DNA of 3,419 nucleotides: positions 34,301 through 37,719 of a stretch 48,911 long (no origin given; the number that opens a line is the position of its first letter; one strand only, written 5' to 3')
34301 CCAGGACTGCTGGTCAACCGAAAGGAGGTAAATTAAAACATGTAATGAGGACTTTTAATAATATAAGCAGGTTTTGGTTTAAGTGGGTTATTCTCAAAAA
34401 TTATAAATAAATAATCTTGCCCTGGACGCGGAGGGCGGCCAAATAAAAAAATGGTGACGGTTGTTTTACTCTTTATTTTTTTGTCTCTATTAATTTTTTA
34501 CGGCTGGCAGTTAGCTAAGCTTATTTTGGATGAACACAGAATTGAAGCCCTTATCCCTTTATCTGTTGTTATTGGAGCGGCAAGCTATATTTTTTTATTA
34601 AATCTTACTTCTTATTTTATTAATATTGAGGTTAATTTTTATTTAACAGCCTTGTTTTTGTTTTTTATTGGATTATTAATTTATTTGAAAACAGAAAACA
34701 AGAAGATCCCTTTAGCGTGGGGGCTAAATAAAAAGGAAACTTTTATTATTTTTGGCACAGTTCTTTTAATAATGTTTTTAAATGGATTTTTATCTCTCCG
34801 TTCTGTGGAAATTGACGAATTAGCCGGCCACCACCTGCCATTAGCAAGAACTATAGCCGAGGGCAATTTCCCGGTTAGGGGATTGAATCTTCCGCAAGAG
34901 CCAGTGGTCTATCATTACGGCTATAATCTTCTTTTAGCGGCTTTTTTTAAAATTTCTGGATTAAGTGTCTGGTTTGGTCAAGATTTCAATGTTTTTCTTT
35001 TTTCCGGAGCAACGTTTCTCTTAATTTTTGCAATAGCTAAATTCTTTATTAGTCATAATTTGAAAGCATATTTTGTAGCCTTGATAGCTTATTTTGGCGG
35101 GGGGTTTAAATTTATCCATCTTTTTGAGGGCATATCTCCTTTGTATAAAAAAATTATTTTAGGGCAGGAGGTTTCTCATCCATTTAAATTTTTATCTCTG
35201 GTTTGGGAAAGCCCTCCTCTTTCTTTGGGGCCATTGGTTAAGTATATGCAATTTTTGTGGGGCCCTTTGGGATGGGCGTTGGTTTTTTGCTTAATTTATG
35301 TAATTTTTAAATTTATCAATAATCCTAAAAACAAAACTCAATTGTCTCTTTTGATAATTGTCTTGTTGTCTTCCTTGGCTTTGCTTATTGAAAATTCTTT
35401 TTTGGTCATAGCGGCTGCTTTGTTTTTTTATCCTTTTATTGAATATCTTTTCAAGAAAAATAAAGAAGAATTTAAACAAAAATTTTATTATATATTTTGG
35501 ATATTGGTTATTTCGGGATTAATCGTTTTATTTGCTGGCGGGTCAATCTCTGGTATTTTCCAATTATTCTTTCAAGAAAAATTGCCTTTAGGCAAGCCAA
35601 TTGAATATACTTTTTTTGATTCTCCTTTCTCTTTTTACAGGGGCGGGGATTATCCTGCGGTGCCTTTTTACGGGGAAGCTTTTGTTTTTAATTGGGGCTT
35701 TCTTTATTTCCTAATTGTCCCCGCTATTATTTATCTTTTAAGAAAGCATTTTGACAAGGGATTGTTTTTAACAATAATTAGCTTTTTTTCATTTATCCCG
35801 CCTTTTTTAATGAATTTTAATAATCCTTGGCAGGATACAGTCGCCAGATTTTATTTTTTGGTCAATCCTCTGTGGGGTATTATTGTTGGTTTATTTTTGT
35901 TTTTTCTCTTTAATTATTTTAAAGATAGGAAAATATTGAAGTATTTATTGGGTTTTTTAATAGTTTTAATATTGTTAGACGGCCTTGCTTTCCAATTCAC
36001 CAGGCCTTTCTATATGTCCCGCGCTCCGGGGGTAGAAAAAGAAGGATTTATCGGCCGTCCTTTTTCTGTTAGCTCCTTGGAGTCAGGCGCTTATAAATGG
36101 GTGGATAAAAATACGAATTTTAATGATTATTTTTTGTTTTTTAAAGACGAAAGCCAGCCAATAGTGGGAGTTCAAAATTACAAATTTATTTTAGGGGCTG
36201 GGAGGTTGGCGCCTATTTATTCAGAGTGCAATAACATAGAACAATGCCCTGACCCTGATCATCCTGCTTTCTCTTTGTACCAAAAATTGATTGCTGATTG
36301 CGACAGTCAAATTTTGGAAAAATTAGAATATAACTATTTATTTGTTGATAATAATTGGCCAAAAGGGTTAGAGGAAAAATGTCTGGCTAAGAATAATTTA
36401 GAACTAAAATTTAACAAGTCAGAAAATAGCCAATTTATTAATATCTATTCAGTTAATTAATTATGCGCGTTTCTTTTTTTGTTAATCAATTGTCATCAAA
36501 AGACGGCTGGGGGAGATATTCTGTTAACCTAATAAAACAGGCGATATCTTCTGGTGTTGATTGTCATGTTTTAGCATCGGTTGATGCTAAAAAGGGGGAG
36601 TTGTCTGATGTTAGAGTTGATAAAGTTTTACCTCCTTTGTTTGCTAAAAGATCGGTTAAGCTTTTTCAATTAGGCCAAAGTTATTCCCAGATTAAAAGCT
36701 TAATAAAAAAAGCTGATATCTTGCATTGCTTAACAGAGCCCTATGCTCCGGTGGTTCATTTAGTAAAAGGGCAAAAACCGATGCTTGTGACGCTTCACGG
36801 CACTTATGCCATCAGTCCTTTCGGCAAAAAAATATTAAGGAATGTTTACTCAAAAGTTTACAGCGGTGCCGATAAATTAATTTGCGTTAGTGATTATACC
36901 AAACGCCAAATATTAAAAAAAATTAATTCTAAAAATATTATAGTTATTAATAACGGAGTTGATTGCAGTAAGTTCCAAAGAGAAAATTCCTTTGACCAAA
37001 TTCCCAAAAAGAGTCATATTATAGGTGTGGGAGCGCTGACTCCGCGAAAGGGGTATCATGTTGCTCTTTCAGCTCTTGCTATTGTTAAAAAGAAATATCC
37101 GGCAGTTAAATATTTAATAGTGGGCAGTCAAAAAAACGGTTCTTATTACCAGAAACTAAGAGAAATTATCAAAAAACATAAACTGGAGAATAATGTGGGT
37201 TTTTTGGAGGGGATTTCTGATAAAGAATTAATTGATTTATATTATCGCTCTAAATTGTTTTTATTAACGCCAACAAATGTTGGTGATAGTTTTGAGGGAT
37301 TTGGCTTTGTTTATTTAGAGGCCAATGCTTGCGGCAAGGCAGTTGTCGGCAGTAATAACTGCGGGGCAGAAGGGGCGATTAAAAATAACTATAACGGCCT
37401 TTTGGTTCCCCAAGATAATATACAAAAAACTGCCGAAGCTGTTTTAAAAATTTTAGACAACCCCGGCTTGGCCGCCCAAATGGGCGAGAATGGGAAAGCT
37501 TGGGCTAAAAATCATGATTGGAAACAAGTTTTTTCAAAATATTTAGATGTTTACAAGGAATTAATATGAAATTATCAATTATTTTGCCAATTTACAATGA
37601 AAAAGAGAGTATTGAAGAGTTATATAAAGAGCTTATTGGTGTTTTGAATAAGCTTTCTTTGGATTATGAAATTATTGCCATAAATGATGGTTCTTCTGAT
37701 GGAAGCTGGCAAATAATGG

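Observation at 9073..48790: A ~40-kb, 34-gene glycoconjugate cluster combining sulfation, six radical SAM enzymes, triple amidation and lipid-carrier transfer; candidate undescribed surface-glycan system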

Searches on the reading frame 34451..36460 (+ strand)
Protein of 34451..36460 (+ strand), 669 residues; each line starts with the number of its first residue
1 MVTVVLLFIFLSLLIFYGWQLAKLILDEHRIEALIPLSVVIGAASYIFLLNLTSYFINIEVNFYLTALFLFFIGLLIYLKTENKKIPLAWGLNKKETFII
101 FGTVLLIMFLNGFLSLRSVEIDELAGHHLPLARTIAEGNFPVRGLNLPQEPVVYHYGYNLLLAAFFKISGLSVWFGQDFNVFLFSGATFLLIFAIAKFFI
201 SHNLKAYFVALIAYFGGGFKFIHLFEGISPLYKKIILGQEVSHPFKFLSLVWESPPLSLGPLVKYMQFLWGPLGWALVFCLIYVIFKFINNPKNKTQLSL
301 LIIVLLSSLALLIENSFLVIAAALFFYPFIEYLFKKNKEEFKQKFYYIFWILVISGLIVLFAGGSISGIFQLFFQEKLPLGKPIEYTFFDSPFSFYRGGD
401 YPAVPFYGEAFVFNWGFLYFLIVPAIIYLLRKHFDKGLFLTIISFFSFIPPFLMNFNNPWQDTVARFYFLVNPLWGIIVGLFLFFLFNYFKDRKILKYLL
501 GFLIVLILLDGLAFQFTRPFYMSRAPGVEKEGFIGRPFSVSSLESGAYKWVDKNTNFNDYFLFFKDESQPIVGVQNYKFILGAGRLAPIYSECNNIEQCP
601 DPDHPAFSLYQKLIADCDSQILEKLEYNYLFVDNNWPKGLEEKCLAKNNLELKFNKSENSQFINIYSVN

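Call 6: search_protein_families(library=pfam, proteins=[window:34451-36460:+], max_evalue=0.001)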
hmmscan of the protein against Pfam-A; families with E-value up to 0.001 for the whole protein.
window:34451-36460:+ (669 aa): 0 families

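Call 14: search_protein_families(library=ncbifam, proteins=[window:34451-36460:+], max_evalue=0.00001)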
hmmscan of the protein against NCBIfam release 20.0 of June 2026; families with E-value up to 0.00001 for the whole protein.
window:34451-36460:+ (669 aa): 0 families

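Call 19: search_protein_families(library=pfam, proteins=[window:34451-36460:+], max_evalue=5)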
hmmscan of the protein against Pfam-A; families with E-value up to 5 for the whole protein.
window:34451-36460:+ (669 aa): 2 families
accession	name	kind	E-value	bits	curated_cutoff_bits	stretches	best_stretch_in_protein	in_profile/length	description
PF03967.18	PRCH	-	0.11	13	27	1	62-85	11-34/134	Photosynthetic reaction centre, H-chain N-terminal region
PF11992.13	TgpA_N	-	0.25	10.8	30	1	257-324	8-86/333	TgpA N-terminal domain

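Call 20: find_homologous_proteins(query=window:34451-36460:+, max_evalue=0.001)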
Query window:34451-36460:+ (669 aa): 3 proteins with E <= 0.001 among 8000 candidates.
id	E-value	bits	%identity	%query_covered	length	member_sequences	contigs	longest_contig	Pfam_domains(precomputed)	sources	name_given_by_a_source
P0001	0.0e+0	1488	100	100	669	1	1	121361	-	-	-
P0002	1.5e-107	379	38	100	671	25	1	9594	-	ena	-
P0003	7.6e-105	370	36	96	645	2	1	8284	-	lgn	-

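Call 22: find_encoding_contigs(protein=P0001, flank=10000, max_places=4)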
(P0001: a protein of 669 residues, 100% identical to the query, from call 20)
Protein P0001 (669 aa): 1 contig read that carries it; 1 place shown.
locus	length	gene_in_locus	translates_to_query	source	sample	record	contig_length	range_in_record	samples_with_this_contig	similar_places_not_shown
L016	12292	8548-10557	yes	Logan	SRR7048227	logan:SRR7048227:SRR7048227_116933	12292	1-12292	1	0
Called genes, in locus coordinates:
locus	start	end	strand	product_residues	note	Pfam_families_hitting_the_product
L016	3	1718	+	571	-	?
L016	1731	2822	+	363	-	PF00551:Formyl_trans_N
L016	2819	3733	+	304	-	PF04055:Radical_SAM, PF13186:SPASM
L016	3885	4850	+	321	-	PF04055:Radical_SAM, PF13186:SPASM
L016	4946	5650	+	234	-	PF08889:WbqC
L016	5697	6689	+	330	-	PF01073:3Beta_HSD, PF01370:Epimerase, PF02719:Polysacc_synt_2, PF16363:GDP_Man_Dehyd, PF07993:NAD_binding_4, PF04321:RmlD_sub_bind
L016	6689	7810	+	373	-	PF01041:DegT_DnrJ_EryC1, PF00266:Aminotran_5 (weak), PF01212:Beta_elim_lyase (faint)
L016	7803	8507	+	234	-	PF00535:Glycos_transf_2, PF10111:Glyco_tranf_2_2 (weak)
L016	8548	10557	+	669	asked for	-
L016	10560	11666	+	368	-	PF13477:Glyco_trans_4_2, PF13439:Glyco_transf_4, PF13579:Glyco_trans_4_4 (weak), PF00534:Glycos_transf_1, PF13692:Glyco_trans_1_4, PF13524:Glyco_trans_1_2 (weak)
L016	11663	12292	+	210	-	?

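Call 24: search_solved_structures(query=window:34451-36460:+, max_evalue=10)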
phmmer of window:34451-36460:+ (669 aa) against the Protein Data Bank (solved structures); distinct sequences matched with E-value up to 10: 1.
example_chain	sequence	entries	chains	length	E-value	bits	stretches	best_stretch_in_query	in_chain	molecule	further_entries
7o0u_H1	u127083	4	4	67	0.93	10.9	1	64-85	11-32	PRCH domain-containing protein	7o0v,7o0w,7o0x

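Call 30: find_homologous_proteins(query=A1, max_evalue=0.001)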
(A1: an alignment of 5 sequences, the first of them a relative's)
Query A1 (5 sequences) (669 aa, profile of the alignment): 3 proteins with E <= 0.001 among 8000 candidates.
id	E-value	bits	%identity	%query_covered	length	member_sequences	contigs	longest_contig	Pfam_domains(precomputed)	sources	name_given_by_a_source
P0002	0.0e+0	1033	38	100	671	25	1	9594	-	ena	-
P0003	1.5e-296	1003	36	96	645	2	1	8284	-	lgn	-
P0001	4.5e-289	979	100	100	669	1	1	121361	-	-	-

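Call 43: predict_structure(alignment_id=A2)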
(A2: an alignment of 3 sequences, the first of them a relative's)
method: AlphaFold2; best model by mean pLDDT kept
length: 669 residues; sequences in the alignment: 3
mean_pLDDT: 40.9   pTM: 0.32
mean pLDDT of the five models: 40.9, 38.9, 37.9, 37.8, 37.1
residues with pLDDT >= 90: 0; 70-90: 32; 50-70: 125; < 50: 512
segments of 3 or more residues with pLDDT < 50: 1-92, 103-277, 311-315, 361-429, 431-433, 443-491, 499-501, 506-549, 551-602, 657-662
pLDDT, mean of each block of 10 residues (from residue 1): 35 41 42 37 34 30 40 45 41 49 45 32 27 27 25 27 32 31 32 36 35 27 28 33 33 27 29 47 62 65 61 51 71 75 81 65 33 28 23 24 25 33 47 51 45 31 30 39 44 50 46 35 27 26 42 39 30 25 30 41 51 61 56 56 69 53 57
secondary structure, 60 per line:
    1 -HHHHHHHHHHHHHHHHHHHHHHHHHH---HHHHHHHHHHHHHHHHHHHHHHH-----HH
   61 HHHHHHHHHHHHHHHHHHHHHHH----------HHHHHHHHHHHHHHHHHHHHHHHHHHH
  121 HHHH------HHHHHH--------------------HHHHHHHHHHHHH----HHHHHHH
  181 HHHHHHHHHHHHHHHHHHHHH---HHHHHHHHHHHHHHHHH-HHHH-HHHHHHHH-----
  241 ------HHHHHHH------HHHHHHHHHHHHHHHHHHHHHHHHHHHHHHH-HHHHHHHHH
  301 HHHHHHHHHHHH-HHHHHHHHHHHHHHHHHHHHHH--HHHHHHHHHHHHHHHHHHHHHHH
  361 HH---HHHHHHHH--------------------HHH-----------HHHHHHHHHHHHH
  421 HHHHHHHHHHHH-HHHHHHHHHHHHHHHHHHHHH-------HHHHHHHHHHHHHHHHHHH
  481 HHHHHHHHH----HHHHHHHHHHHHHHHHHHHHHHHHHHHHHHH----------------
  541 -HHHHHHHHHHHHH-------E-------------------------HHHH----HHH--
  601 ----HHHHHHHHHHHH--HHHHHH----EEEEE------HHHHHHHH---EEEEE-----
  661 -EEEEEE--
elements in order (helices of 4 or more, strands of 3 or more residues): H2-27 H31-53 H59-83 H94-124 H131-136 H157-169 H174-201 H205-221 H223-226 H228-235 H247-253 H260-290 H292-312 H314-335 H338-362 H366-373 H408-432 H434-454 H462-489 H494-524 H542-554 H588-591 H605-616 H619-624 E629-633 H640-647 E651-655 E662-667

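Call 44: search_protein_representatives(alignment_id=A2)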
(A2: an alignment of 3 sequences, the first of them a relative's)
Query: 3 sequences, 669 profile positions. Proteins with E-value up to 0.001 (for the whole library): 475; up to 1e-10: 224; up to 1e-30: 100. The best 150 are listed.
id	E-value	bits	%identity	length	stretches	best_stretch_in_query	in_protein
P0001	0.0e+00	1093.4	-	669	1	1-669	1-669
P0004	6.5e-226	768.2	-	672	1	2-668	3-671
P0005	1.8e-174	598.2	-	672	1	1-668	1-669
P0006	5.8e-170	583.3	-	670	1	2-668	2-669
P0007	1.7e-159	548.8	-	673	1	1-668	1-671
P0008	4.3e-134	464.8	-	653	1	1-668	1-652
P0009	3.1e-132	458.7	-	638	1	3-668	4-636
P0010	9.8e-132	457.0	-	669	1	4-668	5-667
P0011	9.5e-130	450.5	-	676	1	4-668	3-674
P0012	2.9e-129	448.9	-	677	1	2-668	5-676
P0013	7.5e-121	421.1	-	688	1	4-669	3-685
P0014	1.7e-119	416.6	-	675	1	2-668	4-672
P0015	4.6e-118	411.8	-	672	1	3-669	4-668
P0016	3.9e-117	408.8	-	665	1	3-669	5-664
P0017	4.8e-107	375.4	-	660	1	4-668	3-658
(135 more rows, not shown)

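Call 49: search_protein_families(library=pfam, alignment_id=A4, max_evalue=0.01)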
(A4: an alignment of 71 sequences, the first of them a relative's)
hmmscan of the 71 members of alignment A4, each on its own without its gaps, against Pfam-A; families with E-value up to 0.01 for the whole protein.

A. member 1, P0001 (669 aa): 0 families

B. families by the number of members that match (of 71 scanned): 9 families
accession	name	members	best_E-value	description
PF10060.15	DUF2298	5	9.5e-07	Uncharacterized membrane protein (DUF2298)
PF12670.12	DUF3792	1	0.00059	Protein of unknown function (DUF3792)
PF07786.18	HGSNAT_cat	1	0.0011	Heparan-alpha-glucosaminide N-acetyltransferase, catalytic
PF13231.12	PMT_2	1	0.0023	Dolichyl-phosphate-mannose-protein mannosyltransferase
PF04834.18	Adeno_E3_14_5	1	0.0024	Early E3 14.5 kDa protein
PF20604.3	DUF6798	1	0.0041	Domain of unknown function (DUF6798)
PF10998.14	DUF2838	1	0.0042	Protein of unknown function (DUF2838)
PF20394.4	DUF6688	1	0.0054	DUF6688 N-terminal domain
PF11874.13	DUF3394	1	0.0054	Domain of unknown function (DUF3394)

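Call 60: predict_structure(alignment_id=A3)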
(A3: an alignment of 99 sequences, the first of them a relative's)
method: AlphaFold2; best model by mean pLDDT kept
length: 669 residues; sequences in the alignment: 99
mean_pLDDT: 93.8   pTM: 0.95
mean pLDDT of the five models: 93.8, 93.4, 93.3, 93.2, 92.7
residues with pLDDT >= 90: 554; 70-90: 91; 50-70: 24; < 50: 0
segments of 3 or more residues with pLDDT < 50: none
pLDDT, mean of each block of 10 residues (from residue 1): 97 98 98 98 99 98 98 98 94 98 98 93 89 98 93 94 98 96 98 98 98 97 96 98 94 86 96 98 98 96 98 97 98 98 98 98 91 77 73 84 92 96 98 98 97 84 92 98 98 98 98 94 72 86 97 97 85 78 95 62 89 97 98 96 98 98 98
secondary structure, 60 per line:
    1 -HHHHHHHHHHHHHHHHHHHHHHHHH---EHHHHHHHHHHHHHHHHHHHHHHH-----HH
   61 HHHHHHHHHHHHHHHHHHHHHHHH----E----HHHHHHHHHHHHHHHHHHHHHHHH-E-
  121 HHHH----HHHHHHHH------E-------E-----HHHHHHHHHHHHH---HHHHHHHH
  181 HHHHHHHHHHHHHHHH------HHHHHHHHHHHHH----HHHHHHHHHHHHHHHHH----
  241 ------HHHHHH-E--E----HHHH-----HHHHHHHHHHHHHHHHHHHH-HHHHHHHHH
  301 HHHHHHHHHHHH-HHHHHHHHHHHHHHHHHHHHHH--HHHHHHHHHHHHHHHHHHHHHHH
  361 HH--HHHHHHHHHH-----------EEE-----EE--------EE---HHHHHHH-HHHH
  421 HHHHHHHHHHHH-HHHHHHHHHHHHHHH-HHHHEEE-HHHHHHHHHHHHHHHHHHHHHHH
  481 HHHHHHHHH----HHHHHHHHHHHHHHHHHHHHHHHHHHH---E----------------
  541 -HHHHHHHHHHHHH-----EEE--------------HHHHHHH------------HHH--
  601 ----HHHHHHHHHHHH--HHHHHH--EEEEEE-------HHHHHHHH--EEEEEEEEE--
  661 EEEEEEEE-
elements in order: H2-26 H31-53 H59-84 H94-117 H121-124 H129-136 H157-169 H173-196 H203-215 H220-236 H247-252 H262-265 H271-290 H292-312 H314-335 H338-362 H365-374 E386-388 H409-415 H417-432 H434-448 H450-453 E454-456 H458-489 H494-520 H542-554 E560-562 H577-583 H605-616 H619-624 E627-632 H640-647 E650-658 E661-668

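Call 63: fold_search(model_id=the predicted structure, library=pdb)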
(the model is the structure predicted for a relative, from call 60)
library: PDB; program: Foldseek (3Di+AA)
matches with E <= 10: 431; with E <= 0.001: 11
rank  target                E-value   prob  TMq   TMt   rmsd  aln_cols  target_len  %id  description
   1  9n9j_I                3.4e-06  1.00  0.31  0.30  16.5       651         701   13  Structure of a GRP94 folding intermediate engaged with a CCDC134- and FKBP11-bound secretory translocon (released 2025-11-19)
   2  6ftg_5                4.3e-06  1.00  0.41  0.42  11.1       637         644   12  Subtomogram average of OST-containing ribosome-translocon complexes from canine rough microsomal membranes (released 2018-03-21)
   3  6s7t_A                6.4e-06  1.00  0.35  0.34  12.6       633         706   13  Cryo-EM structure of human oligosaccharyltransferase complex OST-B (released 2019-12-18)
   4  8b6l_I                1.0e-05  1.00  0.32  0.32  16.2       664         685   12  Subtomogram average of the human Sec61-TRAP-OSTA-translocon (released 2022-12-07)
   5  7zlh_A                1.8e-05  1.00  0.34  0.34  16.3       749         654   12  Cryo-EM structure of C-mannosyltransferase CeDPY19, in apo state, bound to CMT2-Fab and anti-Fab nanobody (released 2023-01-11)
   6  5ogl_A                4.4e-05  1.00  0.34  0.33  15.3       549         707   14  Structure of bacterial oligosaccharyltransferase PglB in complex with an acceptor peptide and an lipid-linked oligosac (released 2017-10-25)
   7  7zli_A                6.1e-05  1.00  0.35  0.35  16.1       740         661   12  Cryo-EM structure of C-mannosyltransferase CeDPY19, in complex with Dol25-P-Man and bound to CMT2-Fab and anti-Fab nan (released 2023-01-11)
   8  7zlg_A                6.6e-05  1.00  0.36  0.36  16.0       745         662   12  Cryo-EM structure of C-mannosyltransferase CeDPY19, in complex with acceptor peptide and bound to CMT2-Fab and anti-Fa (released 2023-01-11)
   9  6gxc_A                6.8e-05  1.00  0.35  0.34  14.6       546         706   15  Bacterial oligosaccharyltransferase PglB in complex with an inhibitory peptide and a reactive lipid-linked oligosaccha (released 2018-11-14)
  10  8if8_C                9.5e-05  1.00  0.47  0.51  13.7       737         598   10  Arabinosyltransferase AftA (released 2023-05-31)
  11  8if8_B                2.4e-04  1.00  0.47  0.50  14.5       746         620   11  Arabinosyltransferase AftA (released 2023-05-31)
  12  5f15                  1.5e-03  1.00  0.39  0.46   9.9       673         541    9  Crystal Structure of ArnT from Cupriavidus metallidurans bound to Undecaprenyl phosphate (released 2016-02-17)
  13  5ezm                  7.1e-03  1.00  0.40  0.48  10.7       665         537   10  Crystal Structure of ArnT from Cupriavidus metallidurans in the apo state (released 2016-02-17)
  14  4u4w_B                1.3e-01  0.12  0.10  0.12  22.9       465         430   11  Structure of a nitrate/nitrite antiporter NarK in nitrate-bound occluded state (released 2015-07-15)
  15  7cvs_A                1.6e-01  0.14  0.12  0.15  22.5       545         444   14  Crystal structure of the C85A/L194A mutant CLC-ec1 with Fab fragment (released 2021-09-01)
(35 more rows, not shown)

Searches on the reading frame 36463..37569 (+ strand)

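Call 6: search_protein_families(library=pfam, proteins=[window:36463-37569:+], max_evalue=0.001)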
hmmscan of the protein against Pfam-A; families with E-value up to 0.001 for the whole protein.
window:36463-37569:+ (368 aa): 7 families
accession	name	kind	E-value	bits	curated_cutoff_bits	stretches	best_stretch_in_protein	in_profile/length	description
PF00534.26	Glycos_transf_1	-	8.7e-41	139.7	26.4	1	181-347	13-172/172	Glycosyl transferases group 1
PF13692.12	Glyco_trans_1_4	-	1.9e-24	87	27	1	185-333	3-142/142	Glycosyl transferases group 1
PF13439.12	Glyco_transf_4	-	1.5e-20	74.4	28.5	1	15-169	3-169/170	Glycosyltransferase Family 4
PF13477.12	Glyco_trans_4_2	-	6.3e-08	33.3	23.4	1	21-143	14-139/139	Glycosyl transferase 4-like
PF13579.12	Glyco_trans_4_4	-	8.2e-07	29.9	29.7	1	15-165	2-158/158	Glycosyl transferase 4-like domain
PF13524.12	Glyco_trans_1_2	-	4.4e-06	27.1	25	1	210-361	11-143/144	Glycosyl transferase-like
PF20706.3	GT4-conflict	-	0.00019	21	26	1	132-316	143-335/385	Family 4 Glycosyltransferase in conflict systems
